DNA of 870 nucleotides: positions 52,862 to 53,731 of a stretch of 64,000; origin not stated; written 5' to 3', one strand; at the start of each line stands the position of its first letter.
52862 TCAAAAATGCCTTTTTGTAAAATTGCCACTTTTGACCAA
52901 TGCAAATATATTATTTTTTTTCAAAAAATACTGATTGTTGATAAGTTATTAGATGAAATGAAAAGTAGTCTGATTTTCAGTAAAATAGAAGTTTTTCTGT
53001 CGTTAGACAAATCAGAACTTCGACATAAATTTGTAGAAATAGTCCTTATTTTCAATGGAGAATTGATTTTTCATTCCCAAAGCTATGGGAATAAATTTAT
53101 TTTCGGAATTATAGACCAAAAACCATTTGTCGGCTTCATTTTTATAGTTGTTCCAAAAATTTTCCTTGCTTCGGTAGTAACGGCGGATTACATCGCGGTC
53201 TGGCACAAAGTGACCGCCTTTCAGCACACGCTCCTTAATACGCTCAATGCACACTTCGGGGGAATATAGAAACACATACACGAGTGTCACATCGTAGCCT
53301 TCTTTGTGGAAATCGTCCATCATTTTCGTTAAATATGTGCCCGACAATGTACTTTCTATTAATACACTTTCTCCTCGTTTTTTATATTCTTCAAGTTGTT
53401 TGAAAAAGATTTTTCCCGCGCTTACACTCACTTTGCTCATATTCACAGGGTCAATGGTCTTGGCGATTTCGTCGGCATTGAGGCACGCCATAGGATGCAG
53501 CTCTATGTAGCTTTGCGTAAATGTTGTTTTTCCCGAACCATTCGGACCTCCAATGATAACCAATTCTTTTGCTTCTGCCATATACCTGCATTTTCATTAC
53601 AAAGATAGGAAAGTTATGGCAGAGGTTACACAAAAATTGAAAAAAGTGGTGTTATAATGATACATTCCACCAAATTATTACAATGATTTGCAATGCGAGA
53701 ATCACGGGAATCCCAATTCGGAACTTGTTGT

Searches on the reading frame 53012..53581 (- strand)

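Call 41: search_protein_families(library=pfam, proteins=[window:53012-53581:-], max_evalue=0.00001)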
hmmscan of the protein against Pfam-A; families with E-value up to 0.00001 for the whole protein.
window:53012-53581:- (189 aa): 2 families
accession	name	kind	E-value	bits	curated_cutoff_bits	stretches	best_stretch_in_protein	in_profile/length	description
PF06414.18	Zeta_toxin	-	2e-11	44.2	22.3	1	4-144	15-172/199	Zeta toxin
PF13671.12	AAA_33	-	3.7e-11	43.9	27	1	7-131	1-132/143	AAA domain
